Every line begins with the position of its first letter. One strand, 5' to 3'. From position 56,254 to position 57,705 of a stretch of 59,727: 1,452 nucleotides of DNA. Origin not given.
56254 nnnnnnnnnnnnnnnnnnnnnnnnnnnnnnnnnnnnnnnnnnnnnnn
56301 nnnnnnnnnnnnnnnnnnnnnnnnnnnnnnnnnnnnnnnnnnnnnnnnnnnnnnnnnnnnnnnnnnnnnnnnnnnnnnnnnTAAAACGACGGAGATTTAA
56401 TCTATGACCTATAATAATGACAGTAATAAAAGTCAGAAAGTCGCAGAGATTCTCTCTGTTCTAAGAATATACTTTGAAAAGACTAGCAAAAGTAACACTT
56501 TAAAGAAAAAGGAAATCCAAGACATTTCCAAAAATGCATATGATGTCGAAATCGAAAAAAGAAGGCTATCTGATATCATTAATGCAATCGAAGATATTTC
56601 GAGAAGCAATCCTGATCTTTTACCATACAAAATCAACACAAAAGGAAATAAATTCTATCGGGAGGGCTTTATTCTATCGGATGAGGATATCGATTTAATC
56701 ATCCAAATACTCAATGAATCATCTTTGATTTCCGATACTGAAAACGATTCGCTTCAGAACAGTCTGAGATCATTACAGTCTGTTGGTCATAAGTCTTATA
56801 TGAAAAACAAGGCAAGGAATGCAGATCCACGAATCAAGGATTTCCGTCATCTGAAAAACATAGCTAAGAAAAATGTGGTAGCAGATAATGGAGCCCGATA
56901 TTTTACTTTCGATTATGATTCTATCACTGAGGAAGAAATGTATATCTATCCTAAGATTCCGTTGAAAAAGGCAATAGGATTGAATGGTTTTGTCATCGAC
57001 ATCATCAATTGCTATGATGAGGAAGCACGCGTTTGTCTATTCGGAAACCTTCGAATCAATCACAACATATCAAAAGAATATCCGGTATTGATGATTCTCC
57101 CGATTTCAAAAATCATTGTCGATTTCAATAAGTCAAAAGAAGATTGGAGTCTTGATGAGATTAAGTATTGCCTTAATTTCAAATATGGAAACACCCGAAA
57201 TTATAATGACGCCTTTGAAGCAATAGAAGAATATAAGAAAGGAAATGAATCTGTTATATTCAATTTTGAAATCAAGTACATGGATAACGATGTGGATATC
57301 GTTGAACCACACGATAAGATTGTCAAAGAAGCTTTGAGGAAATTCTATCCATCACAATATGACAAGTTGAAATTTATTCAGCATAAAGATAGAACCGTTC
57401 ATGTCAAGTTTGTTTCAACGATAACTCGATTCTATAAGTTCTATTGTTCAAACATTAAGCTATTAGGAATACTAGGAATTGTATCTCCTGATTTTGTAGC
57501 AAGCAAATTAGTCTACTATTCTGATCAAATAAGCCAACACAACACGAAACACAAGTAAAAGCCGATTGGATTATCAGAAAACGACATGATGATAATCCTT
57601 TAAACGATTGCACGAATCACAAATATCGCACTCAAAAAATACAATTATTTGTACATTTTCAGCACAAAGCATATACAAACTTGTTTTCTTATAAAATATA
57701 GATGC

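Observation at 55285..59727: AT-rich accessory segment abutting tRNA-Leu(UAG): best candidate for an undescribed (possibly defence-type) system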

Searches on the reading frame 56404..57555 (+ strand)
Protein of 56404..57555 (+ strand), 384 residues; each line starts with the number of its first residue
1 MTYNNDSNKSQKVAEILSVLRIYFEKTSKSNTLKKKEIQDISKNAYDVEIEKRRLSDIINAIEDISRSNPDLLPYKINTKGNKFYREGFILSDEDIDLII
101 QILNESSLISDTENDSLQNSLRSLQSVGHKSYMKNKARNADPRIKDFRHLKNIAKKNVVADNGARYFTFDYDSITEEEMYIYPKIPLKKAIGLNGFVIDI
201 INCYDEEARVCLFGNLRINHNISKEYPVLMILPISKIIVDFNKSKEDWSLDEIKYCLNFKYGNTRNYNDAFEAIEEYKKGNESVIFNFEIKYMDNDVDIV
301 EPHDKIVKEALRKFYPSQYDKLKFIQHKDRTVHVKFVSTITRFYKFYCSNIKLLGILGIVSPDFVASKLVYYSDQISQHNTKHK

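Call 4: search_protein_families(library=pfam, proteins=[window:56404-57555:+], max_evalue=1)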
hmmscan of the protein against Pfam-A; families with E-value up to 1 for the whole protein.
window:56404-57555:+ (384 aa): 0 families

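Call 5: search_protein_families(library=padloc, proteins=[window:56404-57555:+], max_evalue=1)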
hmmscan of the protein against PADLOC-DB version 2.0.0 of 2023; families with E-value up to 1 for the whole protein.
window:56404-57555:+ (384 aa): 1 family
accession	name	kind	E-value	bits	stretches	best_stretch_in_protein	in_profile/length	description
PDLC02075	Cas2a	-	0.00026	19.3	1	28-73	17-62/85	-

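Call 7: find_encoding_contigs(protein=window:56404-57555:+, flank=10000, max_places=10)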
Protein window:56404-57555:+ (384 aa): 1 contig read that carries it; 1 place shown.
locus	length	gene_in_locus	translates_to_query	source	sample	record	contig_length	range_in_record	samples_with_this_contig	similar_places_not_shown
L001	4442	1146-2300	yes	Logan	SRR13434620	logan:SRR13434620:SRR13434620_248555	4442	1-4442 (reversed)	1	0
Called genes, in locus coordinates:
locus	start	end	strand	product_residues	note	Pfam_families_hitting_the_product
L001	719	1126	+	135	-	-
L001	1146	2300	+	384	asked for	-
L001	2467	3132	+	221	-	-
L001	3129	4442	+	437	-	PF13306:LRR_5, PF13855:LRR_8 (faint), PF13306:LRR_5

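Call 8: search_protein_families(library=phrogs, proteins=[window:56404-57555:+], max_evalue=1)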
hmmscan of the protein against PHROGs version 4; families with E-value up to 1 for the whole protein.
window:56404-57555:+ (384 aa): 3 families
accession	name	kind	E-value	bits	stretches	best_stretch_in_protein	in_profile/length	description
phrog_21145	-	unknown function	0.13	13.3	0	153-201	32-79/201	-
phrog_15138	-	unknown function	0.16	13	0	243-288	22-67/86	-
phrog_36965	-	unknown function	0.19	12.6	1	35-78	139-179/200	-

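Call 9: search_protein_families(library=ncbifam, proteins=[window:56404-57555:+], max_evalue=1)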
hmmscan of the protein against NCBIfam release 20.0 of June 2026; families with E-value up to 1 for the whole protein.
window:56404-57555:+ (384 aa): 1 family
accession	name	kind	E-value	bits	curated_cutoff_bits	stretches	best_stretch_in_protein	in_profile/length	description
NF053603.1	HhpR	exception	0.11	11.7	520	1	294-345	68-118/282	CBS domain-containing high hydrostatic pressure regulator HhpR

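Call 11: find_related_loci(query=window:56404-57555:+, collection=genome_contigs, flank=10000)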
Query window:56404-57555:+ (384 aa) in genome_contigs; peptide patterns used: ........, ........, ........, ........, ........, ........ (x = any residue, [..] = any of these).
79 stretches matched a pattern; 1 encode a relative of the query (tblastn E <= 1e-3); 1 distinct loci.
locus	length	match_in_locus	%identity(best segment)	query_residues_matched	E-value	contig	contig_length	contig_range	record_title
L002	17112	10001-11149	69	2-384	4e-180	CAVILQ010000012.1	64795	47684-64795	bacterium isolate H07676-L1_cleanbin_000043 genome assembly, contig: Spades_H07676-L1_contig_275, whole genome shotgun s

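Call 24: find_homologous_proteins(query=window:56404-57555:+, max_evalue=0.01)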
Query window:56404-57555:+ (384 aa): 6 proteins with E <= 0.01 among 4284 candidates.
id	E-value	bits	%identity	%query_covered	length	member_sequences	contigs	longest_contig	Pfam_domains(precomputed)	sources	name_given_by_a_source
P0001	5.5e-249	843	100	100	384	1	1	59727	-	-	-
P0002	8.3e-176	603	71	98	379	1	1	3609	-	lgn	-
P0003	9.2e-171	586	70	98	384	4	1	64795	-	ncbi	-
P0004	7.2e-109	383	52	98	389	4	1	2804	-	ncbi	-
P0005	2.4e-107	378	51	98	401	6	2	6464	-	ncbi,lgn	-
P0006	1.3e-106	375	51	98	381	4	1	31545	-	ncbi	-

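Call 26: find_encoding_contigs(protein=P0006, flank=10000, max_places=4)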
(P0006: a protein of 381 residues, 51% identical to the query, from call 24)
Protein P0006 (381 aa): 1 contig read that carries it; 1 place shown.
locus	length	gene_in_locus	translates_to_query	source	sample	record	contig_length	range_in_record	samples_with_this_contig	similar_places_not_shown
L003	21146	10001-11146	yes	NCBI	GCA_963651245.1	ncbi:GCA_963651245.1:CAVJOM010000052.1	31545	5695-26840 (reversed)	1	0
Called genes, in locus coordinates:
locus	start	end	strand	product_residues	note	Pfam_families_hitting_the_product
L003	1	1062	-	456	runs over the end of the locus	PF13173:AAA_14, PF13635:DUF4143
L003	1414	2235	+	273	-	PF02592:Vut_1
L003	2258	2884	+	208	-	PF00657:Lipase_GDSL, PF13472:Lipase_GDSL_2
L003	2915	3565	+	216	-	PF00106:adh_short, PF13561:adh_short_C2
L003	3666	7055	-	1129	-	-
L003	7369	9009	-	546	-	-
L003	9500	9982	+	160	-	-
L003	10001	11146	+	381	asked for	-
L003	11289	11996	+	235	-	-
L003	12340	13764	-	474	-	PF13173:AAA_14, PF13635:DUF4143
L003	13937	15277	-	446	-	PF04326:SLFN_AlbA_2, PF13749:HATPase_c_4, PF01047:MarR (faint), PF08279:HTH_11 (weak), PF13412:HTH_24 (weak)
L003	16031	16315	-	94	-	-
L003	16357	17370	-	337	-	PF13173:AAA_14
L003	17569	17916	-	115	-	PF12695:Abhydrolase_5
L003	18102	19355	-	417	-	PF13173:AAA_14, PF13635:DUF4143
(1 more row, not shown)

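Call 27: find_encoding_contigs(protein=P0005, flank=10000, max_places=4)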
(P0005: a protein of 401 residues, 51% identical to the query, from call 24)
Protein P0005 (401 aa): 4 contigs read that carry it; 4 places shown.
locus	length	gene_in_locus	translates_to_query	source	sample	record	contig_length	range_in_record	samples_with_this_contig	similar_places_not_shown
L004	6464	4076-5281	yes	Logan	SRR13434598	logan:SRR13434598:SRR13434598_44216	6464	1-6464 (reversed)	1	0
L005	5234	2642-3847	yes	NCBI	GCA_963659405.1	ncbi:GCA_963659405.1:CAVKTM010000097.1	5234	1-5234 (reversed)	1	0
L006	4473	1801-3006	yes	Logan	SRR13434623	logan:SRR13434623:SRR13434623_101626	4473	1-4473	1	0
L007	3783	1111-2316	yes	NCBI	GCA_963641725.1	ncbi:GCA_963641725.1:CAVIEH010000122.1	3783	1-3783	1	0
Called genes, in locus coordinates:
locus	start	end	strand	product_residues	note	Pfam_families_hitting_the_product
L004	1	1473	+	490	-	?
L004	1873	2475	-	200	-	-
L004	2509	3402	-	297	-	PF13306:LRR_5, PF13855:LRR_8 (faint), PF13306:LRR_5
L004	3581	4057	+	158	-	-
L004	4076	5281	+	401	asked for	-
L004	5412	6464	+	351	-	?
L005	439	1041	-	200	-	-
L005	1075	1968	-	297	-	PF13306:LRR_5, PF13855:LRR_8 (faint), PF13306:LRR_5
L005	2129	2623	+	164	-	-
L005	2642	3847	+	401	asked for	-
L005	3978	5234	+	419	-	?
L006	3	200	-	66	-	?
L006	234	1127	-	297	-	PF13306:LRR_5, PF13855:LRR_8 (faint), PF13306:LRR_5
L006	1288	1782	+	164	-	-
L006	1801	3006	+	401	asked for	-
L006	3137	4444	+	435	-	PF04326:SLFN_AlbA_2, PF13749:HATPase_c_4, PF08279:HTH_11 (weak), PF13412:HTH_24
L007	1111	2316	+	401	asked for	-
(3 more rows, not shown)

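Call 35: predict_structure(alignment_id=A1)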
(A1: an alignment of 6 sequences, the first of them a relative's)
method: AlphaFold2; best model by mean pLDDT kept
length: 384 residues; sequences in the alignment: 6
mean_pLDDT: 60.1   pTM: 0.37
mean pLDDT of the five models: 60.1, 59.4, 57.6, 56.0, 51.4
residues with pLDDT >= 90: 0; 70-90: 120; 50-70: 156; < 50: 108
segments of 3 or more residues with pLDDT < 50: 1-9, 76-89, 128-140, 249-274, 297-299, 351-384
pLDDT, mean of each block of 10 residues (from residue 1): 35 75 69 77 83 69 60 45 42 65 63 67 56 41 77 63 79 72 59 73 64 69 57 82 56 29 42 51 60 55 70 80 80 69 60 38 33 30 27
secondary structure, 60 per line:
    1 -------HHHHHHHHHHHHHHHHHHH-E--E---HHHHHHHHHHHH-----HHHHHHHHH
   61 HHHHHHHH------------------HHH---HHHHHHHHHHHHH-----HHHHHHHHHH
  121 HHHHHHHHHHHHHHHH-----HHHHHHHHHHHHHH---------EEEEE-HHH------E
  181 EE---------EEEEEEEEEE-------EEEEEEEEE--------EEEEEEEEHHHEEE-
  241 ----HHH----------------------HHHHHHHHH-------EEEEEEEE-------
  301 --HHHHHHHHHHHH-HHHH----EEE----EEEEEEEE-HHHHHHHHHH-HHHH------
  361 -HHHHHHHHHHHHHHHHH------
elements in order: H8-26 H35-46 H52-68 H93-105 H111-136 H142-155 E165-169 E180-182 E192-201 E209-217 E226-233 E237-239 H270-278 E286-293 H303-314 H316-319 E324-326 E331-338 H340-349 H351-354 H362-378

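Call 37: search_solved_structures(query=A1, max_evalue=10)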
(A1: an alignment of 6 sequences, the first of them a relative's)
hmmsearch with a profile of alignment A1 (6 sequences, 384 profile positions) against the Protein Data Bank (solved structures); distinct sequences matched with E-value up to 10: 0.

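Call 38: fold_search(model_id=the predicted structure, library=pdb)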
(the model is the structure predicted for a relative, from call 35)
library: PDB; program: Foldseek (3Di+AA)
matches with E <= 10: 666; with E <= 0.001: 2
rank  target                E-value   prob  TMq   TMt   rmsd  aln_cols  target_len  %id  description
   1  8tpk_B                1.3e-04  0.95  0.17  0.19  20.1       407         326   10  P6522 crystal form of C. crescentus DriD-ssDNA-DNA complex (released 2023-11-29)
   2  9pfv_Q                8.1e-04  0.72  0.15  0.18  19.9       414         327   11  The cryo-EM structure of C. crescentus DriD-ssDNA-RNAP-Sigma73-CCNA_03891/CCNA_01149 promoter transcription activation (released 2026-02-25)
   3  8tp8_A                1.2e-03  0.66  0.15  0.17  22.7       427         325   11  Structure of the C. crescentus WYL-activator, DriD, bound to ssDNA and cognate DNA (released 2023-11-29)
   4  9pfq_Q                3.2e-03  0.44  0.14  0.16  20.9       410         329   11  The cryo-EM structure of C. crescentus DriD-ssDNA-RNAP-Sigma73-bapE promoter transcription activation complex (released 2026-02-25)
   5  9cu3_B                7.8e-03  0.85  0.15  0.25  17.5       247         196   11  Allosteric mechanism of DriD transcription activator (released 2025-04-23)
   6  7tzv_M                9.7e-03  0.85  0.15  0.25  16.9       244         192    9  Structure of DriD C-domain bound to 9mer ssDNA (released 2022-06-01)
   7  7tzv_A                1.5e-02  0.80  0.15  0.26  17.1       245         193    9  Structure of DriD C-domain bound to 9mer ssDNA (released 2022-06-01)
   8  8hl4_AEFG             2.9e-02  0.13  0.15  0.09  20.5       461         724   10  Cryo-EM Structures and Translocation Mechanism of Crenarchaeota Ribosome (released 2023-11-29)
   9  5lj3_C                1.8e-01  0.11  0.14  0.07  21.1       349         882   13  Structure of the core of the yeast spliceosome immediately after branching (released 2016-08-03)
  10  5h7j_B                3.3e-01  0.08  0.15  0.10  21.1       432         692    8  Crystal structure of Elongation factor 2 (released 2018-02-21)
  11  7np8_A                3.5e-01  0.18  0.16  0.10  19.8       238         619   10  Crystal structure of the Coenzyme F420-dependent sulfite reductase from Methanocaldococcus jannaschii at 2.3-A resolut (released 2022-03-23)
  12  4zci_A                3.5e-01  0.12  0.13  0.10  20.2       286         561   10  Crystal Structure of Escherichia coli GTPase BipA/TypA (released 2015-07-29)
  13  3jcm_H                3.7e-01  0.07  0.12  0.07  19.9       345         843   13  Cryo-EM structure of the spliceosomal U4/U6.U5 tri-snRNP (released 2016-02-24)
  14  6zym_B                3.9e-01  0.06  0.13  0.07  19.9       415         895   10  Human C Complex Spliceosome - High-resolution CORE (released 2020-10-14)
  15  8ro2_C                5.4e-01  0.04  0.13  0.08  22.6       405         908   12  Integrative Structure of the human intron lariat Spliceosome (ILS'') (released 2024-09-18)
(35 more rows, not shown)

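Call 39: search_protein_representatives(alignment_id=A1)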
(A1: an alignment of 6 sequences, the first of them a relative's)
Query: 6 sequences, 384 profile positions. Proteins with E-value up to 0.001 (for the whole library): 31; up to 1e-10: 7; up to 1e-30: 3. The best 31 are listed.
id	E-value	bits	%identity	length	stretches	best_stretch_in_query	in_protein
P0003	9.6e-207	703.0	-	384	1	4-384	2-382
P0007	5.0e-116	404.4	-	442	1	7-381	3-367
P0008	1.5e-104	366.6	-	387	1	6-382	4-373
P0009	7.2e-16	74.7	-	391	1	9-374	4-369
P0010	2.7e-14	69.5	-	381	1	10-375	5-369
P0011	3.8e-14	69.0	-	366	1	5-366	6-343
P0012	2.3e-13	66.5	-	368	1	10-366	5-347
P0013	2.9e-09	53.0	-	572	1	15-155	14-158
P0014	4.6e-08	49.0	-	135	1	8-122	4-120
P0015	4.9e-08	48.9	-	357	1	6-125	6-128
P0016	5.8e-08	48.7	-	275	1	24-146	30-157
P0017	8.2e-08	48.2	-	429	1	15-217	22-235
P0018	6.8e-07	45.2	-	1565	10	278-318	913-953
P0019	7.4e-07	45.0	-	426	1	11-139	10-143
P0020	2.6e-06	43.2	-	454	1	12-145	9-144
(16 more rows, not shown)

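Call 41: search_protein_families(library=pfam, alignment_id=A2, max_evalue=0.01)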
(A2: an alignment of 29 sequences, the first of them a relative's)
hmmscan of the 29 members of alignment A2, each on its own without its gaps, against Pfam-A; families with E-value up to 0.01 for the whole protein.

A. member 1, P0001 (384 aa): 0 families

B. families by the number of members that match (of 29 scanned): 5 families
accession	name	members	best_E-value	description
PF20772.2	TACO1_YebC_N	1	8.1e-14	TACO1/YebC protein N-terminal domain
PF18493.6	DUF5617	1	0.00087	Domain of unknown function (DUF5617)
PF15851.11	DUF4723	1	0.0011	Domain of unknown function (DUF4723)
PF18829.7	Importin_rep_6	1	0.0039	Importin repeat 6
PF03288.22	Pox_D5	1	0.0064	Poxvirus D5 protein-like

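Call 49: find_homologous_proteins(query=A4, max_evalue=0.001)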
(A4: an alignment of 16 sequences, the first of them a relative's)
Query A4 (16 sequences) (384 aa, profile of the alignment): 17 proteins with E <= 0.001 among 8000 candidates.
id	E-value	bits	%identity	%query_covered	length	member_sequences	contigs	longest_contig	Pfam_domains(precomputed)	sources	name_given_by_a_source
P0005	8.4e-140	484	51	98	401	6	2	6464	-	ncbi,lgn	-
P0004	4.2e-139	482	52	98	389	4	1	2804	-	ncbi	-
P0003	2.9e-138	479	70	98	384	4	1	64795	-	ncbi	-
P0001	1.1e-136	474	100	100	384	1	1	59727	-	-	-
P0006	2.5e-135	470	51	98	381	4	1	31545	-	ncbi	-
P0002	8.8e-134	464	71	98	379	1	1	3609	-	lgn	-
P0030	4.4e-97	344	27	26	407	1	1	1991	-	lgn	-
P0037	2.8e-61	226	25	19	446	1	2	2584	-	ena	-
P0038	6.6e-61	225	20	92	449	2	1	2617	-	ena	-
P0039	1.7e-56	210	26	28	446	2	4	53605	-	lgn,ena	-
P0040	3.0e-56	209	24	28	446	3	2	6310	-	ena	-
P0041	1.3e-55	207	24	28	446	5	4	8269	-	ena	-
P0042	1.7e-54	203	30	18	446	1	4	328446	-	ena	-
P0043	1.2e-48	184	21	88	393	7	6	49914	-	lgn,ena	-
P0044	6.8e-48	182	22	88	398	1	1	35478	-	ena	-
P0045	2.1e-47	180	25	23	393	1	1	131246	-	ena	-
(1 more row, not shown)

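Call 50: find_encoding_contigs(protein=P0042, flank=8000, max_places=3)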
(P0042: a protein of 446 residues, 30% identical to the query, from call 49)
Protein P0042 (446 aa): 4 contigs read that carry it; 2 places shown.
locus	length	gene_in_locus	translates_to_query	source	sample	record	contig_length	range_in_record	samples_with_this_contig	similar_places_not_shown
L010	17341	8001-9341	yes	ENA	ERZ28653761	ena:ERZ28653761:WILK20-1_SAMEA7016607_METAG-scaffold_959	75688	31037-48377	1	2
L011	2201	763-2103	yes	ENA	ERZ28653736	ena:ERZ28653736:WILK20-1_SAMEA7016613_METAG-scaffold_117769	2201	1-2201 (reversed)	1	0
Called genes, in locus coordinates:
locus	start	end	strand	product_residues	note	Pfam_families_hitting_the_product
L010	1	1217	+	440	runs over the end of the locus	PF13191:AAA_16 (faint), PF00004:AAA, PF01434:Peptidase_M41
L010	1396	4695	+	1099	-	PF28553:WH_1, PF28554:DUF8437, PF00176:SNF2-rel_dom, PF04851:ResIII, PF28555:Helicase_dom, PF00271:Helicase_C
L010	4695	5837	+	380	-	PF00004:AAA (faint), PF07726:AAA_3 (weak)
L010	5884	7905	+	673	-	PF13203:DUF2201_N, PF01841:Transglut_core, PF05762:VWA_CoxE (weak), PF09967:DUF2201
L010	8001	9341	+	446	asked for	-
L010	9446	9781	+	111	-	-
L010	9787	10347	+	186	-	PF18143:HAD_SAK_2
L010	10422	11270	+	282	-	PF03747:ADP_ribosyl_GH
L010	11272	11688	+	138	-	-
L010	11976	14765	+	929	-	-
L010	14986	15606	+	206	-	PF00227:Proteasome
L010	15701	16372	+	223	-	PF27271:AF_1327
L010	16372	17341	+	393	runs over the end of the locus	PF01582:TIR, PF13676:TIR_2, PF13306:LRR_5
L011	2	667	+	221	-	?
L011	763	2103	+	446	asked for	-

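Call 51: find_encoding_contigs(protein=P0045, flank=8000, max_places=2)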
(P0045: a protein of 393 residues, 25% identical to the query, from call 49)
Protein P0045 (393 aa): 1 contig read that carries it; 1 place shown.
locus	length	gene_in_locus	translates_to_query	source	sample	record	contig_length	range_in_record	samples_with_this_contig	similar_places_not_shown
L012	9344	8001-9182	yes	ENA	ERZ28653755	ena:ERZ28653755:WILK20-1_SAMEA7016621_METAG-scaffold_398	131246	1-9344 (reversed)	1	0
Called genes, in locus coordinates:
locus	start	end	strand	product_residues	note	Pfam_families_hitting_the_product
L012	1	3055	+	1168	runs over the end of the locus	PF00580:UvrD-helicase, PF13245:AAA_19, PF13361:UvrD_C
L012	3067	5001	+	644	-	PF00270:DEAD (weak), PF00580:UvrD-helicase, PF13086:AAA_11 (faint), PF13245:AAA_19, PF13604:AAA_30, PF01443:Viral_helicase1 (faint), PF05127:NAT10_TcmA_helicase, PF13538:UvrD_C_2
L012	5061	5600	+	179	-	-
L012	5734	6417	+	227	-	-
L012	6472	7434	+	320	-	-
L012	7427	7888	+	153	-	-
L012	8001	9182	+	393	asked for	-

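Call 52: find_encoding_contigs(protein=P0043, flank=8000, max_places=3)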
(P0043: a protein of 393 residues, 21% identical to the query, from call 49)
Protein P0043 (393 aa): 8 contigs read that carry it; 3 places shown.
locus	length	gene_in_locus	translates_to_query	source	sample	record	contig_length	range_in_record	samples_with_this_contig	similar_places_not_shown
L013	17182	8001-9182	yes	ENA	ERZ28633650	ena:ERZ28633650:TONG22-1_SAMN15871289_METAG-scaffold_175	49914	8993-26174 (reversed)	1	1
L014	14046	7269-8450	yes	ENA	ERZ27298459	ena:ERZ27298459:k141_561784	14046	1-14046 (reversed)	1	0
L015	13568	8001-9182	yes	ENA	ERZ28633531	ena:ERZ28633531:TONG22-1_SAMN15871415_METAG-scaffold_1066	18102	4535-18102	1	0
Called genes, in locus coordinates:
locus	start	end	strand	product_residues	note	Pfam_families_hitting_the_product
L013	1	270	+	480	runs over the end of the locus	-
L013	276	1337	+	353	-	-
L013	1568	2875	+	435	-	PF09903:DUF2130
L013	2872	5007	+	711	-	PF11074:DUF2779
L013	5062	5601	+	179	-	-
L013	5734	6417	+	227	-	-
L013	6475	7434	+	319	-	-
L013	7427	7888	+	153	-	-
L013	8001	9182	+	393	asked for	-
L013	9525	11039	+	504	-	PF00004:AAA, PF01434:Peptidase_M41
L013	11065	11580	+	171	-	-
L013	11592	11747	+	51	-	-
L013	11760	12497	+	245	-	PF18143:HAD_SAK_2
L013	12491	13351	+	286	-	PF03747:ADP_ribosyl_GH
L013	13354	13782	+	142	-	-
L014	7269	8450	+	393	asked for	-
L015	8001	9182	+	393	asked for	-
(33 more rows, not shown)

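Call 66: find_encoding_contigs(protein=P0002, flank=10000, max_places=3)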
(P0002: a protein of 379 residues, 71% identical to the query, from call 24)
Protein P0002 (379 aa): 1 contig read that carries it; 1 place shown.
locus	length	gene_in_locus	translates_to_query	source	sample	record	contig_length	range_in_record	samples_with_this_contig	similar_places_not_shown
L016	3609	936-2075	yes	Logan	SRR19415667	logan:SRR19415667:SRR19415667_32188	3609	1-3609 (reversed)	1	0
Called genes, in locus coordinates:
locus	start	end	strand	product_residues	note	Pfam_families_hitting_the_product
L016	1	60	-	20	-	?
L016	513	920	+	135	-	-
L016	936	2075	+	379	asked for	-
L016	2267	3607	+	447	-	?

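Call 86: search_dna_similar(query=window:56404-57555:+, collection=phages, mode=protein, max_evalue=0.001, max_rows=10)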
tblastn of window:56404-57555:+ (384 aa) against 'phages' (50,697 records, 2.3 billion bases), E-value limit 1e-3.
No match.
